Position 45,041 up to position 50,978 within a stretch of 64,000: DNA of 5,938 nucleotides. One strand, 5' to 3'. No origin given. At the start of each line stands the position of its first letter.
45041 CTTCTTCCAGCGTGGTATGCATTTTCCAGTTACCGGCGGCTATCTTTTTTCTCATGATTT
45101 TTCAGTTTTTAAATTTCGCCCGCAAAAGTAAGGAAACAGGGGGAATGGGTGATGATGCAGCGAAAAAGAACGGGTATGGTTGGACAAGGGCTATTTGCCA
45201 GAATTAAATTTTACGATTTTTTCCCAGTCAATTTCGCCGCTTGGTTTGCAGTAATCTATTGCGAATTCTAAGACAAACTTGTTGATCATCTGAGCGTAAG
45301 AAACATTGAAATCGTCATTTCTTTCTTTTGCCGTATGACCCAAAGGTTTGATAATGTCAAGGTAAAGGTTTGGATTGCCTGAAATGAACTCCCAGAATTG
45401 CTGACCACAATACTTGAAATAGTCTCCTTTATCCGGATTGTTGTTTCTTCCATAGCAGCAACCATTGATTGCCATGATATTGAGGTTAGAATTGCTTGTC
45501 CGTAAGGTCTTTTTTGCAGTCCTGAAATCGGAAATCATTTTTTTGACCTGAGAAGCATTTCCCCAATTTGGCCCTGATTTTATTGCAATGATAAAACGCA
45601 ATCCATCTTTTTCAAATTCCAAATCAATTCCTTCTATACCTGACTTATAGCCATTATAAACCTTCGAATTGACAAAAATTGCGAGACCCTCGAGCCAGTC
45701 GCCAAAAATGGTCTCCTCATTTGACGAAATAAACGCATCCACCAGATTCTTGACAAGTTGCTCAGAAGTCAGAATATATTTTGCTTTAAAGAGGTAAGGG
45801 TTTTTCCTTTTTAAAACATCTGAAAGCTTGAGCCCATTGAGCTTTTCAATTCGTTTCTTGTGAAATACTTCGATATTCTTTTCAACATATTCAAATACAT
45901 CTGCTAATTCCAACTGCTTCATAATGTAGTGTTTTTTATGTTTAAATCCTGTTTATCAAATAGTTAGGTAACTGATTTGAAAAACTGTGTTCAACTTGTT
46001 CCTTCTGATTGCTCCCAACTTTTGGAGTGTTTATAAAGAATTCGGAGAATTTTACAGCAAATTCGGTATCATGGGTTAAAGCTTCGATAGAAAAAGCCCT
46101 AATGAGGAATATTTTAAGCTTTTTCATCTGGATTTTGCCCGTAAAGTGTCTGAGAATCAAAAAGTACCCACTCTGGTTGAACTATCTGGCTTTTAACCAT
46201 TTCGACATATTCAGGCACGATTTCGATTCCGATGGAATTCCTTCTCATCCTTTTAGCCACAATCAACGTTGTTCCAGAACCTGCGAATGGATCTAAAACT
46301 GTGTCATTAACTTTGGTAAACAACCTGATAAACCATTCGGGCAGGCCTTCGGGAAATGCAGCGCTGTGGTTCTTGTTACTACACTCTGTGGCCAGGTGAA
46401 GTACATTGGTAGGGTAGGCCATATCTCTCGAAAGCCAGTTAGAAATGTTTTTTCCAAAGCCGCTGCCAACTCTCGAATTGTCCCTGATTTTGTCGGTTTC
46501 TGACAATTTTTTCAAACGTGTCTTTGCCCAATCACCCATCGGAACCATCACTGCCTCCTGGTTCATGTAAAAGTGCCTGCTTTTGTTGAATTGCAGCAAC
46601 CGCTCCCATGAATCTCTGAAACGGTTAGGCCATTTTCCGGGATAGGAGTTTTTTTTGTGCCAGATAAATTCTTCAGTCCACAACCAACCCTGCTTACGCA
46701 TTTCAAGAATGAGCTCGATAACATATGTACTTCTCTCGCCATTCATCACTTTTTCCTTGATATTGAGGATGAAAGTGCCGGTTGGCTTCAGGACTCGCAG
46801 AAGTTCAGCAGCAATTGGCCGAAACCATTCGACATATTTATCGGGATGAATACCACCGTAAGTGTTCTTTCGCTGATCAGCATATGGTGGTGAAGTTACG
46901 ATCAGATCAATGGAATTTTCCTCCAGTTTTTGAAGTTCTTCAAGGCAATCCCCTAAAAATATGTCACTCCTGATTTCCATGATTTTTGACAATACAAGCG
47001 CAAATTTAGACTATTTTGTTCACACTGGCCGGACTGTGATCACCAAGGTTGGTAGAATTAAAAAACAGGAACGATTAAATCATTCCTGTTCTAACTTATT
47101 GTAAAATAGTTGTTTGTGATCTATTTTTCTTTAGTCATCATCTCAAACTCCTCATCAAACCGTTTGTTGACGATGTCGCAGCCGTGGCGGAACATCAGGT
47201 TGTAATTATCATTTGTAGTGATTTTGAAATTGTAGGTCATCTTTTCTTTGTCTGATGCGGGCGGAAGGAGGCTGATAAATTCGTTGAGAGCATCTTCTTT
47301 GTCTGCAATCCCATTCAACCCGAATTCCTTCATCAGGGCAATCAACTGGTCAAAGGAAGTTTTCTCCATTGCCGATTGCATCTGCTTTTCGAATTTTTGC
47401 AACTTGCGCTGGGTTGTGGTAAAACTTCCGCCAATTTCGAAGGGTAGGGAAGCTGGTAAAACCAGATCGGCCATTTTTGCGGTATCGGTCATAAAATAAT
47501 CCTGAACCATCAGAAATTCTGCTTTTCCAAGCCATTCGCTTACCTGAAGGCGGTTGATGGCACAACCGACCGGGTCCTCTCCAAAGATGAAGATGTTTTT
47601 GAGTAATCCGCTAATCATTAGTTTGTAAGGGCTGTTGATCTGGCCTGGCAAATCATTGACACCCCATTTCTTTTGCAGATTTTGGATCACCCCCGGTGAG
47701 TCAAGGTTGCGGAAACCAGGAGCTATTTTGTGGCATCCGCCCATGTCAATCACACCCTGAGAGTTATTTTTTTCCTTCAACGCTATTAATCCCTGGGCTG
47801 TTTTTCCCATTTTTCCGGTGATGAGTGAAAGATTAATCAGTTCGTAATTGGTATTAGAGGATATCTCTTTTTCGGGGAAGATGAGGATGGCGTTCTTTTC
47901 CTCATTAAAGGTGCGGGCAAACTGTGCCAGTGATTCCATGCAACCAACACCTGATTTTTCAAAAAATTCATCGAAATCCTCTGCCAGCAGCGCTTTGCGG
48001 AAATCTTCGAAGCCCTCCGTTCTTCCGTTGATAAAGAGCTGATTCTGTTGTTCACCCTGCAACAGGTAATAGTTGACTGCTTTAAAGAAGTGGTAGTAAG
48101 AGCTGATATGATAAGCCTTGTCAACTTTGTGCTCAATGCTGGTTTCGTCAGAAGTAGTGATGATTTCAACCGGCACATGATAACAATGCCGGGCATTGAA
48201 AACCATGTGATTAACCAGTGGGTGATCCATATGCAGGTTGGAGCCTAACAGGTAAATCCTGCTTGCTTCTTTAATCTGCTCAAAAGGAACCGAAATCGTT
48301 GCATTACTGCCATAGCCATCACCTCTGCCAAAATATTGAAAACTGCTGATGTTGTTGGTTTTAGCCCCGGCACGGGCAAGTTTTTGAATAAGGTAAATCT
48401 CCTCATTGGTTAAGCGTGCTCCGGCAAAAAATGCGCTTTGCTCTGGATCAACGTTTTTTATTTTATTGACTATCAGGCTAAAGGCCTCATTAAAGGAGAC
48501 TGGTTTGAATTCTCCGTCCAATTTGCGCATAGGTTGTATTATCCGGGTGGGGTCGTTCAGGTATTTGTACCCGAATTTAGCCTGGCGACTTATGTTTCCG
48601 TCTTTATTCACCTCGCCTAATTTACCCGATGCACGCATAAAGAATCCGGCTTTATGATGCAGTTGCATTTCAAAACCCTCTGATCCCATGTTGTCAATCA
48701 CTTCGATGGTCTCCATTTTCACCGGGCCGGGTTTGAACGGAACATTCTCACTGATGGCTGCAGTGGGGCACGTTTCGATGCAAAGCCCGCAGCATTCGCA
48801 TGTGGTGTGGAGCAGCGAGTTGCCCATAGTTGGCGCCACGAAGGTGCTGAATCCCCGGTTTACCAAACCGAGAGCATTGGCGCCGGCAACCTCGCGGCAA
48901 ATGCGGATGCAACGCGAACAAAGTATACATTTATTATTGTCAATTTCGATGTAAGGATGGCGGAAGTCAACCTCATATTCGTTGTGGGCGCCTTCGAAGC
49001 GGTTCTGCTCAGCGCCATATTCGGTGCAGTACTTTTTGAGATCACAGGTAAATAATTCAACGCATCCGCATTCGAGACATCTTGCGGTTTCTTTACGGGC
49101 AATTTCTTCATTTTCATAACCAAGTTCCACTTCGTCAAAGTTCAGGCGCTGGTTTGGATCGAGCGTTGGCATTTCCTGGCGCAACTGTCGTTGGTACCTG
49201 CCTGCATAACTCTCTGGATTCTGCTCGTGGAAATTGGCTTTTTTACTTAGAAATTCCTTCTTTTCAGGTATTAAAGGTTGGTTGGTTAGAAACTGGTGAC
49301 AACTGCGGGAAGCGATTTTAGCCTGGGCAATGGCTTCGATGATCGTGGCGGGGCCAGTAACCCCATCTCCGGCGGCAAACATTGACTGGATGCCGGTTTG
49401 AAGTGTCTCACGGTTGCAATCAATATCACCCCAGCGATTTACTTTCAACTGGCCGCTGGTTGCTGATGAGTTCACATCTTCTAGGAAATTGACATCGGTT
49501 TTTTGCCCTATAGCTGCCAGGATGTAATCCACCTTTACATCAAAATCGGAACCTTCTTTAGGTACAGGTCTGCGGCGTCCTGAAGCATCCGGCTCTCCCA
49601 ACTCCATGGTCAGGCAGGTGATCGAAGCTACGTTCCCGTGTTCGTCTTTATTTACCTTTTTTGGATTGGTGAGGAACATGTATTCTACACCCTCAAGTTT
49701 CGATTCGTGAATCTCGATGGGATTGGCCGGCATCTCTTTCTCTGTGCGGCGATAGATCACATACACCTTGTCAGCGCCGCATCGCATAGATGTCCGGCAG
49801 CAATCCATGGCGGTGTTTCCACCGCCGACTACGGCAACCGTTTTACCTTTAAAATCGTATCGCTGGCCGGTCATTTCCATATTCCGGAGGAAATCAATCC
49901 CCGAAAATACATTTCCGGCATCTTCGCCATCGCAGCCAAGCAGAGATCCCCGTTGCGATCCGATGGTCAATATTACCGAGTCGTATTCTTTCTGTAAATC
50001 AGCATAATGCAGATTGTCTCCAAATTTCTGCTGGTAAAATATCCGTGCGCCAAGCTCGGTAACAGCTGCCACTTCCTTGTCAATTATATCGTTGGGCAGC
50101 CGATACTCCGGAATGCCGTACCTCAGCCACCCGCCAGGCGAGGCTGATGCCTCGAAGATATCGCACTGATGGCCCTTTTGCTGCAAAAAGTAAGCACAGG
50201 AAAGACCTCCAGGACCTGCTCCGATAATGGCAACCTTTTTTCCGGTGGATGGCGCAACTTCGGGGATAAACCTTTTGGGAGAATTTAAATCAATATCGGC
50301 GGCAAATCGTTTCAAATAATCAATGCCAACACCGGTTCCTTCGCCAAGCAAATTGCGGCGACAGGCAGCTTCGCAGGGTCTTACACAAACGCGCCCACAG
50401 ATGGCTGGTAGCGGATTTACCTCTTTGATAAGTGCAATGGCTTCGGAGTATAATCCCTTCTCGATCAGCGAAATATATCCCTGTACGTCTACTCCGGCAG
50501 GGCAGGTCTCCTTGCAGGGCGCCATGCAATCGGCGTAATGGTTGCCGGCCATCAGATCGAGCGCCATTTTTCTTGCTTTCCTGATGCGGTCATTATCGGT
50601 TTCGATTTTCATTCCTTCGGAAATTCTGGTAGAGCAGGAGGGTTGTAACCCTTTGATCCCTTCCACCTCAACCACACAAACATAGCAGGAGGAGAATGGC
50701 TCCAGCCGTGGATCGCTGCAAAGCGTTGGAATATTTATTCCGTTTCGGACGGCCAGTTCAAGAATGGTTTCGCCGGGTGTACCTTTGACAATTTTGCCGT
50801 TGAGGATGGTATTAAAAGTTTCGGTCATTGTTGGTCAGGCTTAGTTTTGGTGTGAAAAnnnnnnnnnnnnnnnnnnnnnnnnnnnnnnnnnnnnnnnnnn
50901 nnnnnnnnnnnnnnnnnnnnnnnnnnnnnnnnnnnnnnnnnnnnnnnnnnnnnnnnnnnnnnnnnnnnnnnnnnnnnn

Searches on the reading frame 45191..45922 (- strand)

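Call 63: search_protein_families(library=pfam, proteins=[window:45191-45922:-], max_evalue=0.0001)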
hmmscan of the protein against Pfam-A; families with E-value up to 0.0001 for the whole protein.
window:45191-45922:- (243 aa): 1 family
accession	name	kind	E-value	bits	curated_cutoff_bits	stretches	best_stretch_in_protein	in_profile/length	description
PF14511.12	RE_EcoO109I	-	3.9e-93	311.2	22.5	1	8-202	2-198/198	Type II restriction endonuclease EcoO109I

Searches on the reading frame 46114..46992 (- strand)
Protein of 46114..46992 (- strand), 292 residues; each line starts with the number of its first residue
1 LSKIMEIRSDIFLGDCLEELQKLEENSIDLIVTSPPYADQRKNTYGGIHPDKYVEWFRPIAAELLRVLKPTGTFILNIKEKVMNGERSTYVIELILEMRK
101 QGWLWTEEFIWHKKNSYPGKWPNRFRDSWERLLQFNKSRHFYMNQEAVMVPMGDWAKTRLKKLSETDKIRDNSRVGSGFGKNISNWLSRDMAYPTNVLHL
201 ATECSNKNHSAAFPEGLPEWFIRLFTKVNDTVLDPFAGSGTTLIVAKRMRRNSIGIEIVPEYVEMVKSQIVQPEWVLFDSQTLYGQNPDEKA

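Call 63: search_protein_families(library=pfam, proteins=[window:46114-46992:-], max_evalue=0.0001)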
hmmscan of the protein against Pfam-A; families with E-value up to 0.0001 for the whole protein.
window:46114-46992:- (292 aa): 2 families
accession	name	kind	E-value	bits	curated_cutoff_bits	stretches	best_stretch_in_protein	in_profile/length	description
PF01555.25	N6_N4_Mtase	-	8.5e-49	166.9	26.7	1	28-267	1-220/221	DNA methylase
PF01170.24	UPF0020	-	9.6e-06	25.9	22.3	0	227-289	27-85/197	RMKL-like, methyltransferase domain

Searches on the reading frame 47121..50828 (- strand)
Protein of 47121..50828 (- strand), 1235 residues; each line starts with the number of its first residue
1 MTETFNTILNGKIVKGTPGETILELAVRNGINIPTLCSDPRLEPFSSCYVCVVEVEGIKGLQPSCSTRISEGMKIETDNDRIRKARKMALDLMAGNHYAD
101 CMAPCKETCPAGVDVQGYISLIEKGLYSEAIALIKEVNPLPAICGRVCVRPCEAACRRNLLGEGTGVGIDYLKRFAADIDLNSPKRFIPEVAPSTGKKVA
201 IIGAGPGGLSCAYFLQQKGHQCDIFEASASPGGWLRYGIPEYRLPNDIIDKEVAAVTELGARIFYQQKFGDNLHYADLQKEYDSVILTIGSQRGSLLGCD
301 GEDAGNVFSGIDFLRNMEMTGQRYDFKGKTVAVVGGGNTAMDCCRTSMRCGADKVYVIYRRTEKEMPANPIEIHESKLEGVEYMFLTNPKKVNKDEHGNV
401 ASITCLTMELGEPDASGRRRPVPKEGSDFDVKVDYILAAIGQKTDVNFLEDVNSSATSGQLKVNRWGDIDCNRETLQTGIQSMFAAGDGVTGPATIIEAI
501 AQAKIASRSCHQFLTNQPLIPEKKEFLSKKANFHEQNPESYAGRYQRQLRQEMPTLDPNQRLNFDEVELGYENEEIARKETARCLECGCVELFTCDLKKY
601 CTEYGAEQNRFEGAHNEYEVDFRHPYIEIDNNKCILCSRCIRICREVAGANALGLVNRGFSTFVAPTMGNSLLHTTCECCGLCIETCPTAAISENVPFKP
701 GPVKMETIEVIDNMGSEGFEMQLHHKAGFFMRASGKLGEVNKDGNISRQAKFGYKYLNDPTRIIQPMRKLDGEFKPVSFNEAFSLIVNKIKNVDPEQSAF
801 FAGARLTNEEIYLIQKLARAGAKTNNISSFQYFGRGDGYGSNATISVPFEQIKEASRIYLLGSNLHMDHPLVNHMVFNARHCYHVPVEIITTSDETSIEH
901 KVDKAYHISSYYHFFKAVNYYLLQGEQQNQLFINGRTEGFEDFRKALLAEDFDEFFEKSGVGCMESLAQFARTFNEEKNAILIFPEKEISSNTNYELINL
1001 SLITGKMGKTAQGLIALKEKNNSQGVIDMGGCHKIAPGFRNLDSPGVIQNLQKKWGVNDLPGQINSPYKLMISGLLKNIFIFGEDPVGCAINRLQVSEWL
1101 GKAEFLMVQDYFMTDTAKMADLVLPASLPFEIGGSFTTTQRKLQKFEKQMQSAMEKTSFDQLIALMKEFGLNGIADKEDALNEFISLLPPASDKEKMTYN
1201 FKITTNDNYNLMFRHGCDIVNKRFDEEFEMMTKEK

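Call 63: search_protein_families(library=pfam, proteins=[window:47121-50828:-], max_evalue=0.0001)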
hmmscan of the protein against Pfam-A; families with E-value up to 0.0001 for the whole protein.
window:47121-50828:- (1235 aa): 11 families
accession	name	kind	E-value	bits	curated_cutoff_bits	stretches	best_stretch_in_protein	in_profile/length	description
PF07992.20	Pyr_redox_2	-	2.3e-30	106.5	26.1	1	197-503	1-291/291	Pyridine nucleotide-disulphide oxidoreductase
PF00384.28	Molybdopterin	-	7e-26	91.5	24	1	762-1165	1-350/353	Molybdopterin oxidoreductase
PF14691.11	Fer4_20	-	9.7e-18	64.5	25.8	1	101-180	27-108/113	Dihydroprymidine dehydrogenase domain II, 4Fe-4S cluster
PF13510.11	Fer2_4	-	2.3e-16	60.1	22.8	1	9-79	8-81/82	2Fe-2S iron-sulfur cluster binding domain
PF13738.12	Pyr_redox_3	-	2e-10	40.9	30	1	324-487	160-305/305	Pyridine nucleotide-disulphide oxidoreductase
PF13450.12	NAD_binding_8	-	4.1e-10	40.2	21.9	1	201-264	1-52/68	NAD(P)-binding Rossmann-like domain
PF00070.33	Pyr_redox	-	2.8e-09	37.8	22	0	331-404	2-78/82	Pyridine nucleotide-disulphide oxidoreductase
PF22117.2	Fer4_Nqo3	-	1.3e-08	35.3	27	1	625-692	2-66/67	NADH-quinone oxidoreductase subunit 3, ferredoxin-like domain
PF01946.23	Thi4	-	9.1e-06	25.5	26.2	1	197-235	18-57/235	Thi4 family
PF14697.11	Fer4_21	-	4e-05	24.1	35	1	628-692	2-57/59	4Fe-4S dicluster domain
PF01266.30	DAO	-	5.7e-05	23.2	27.9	0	198-233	1-44/353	FAD dependent oxidoreductase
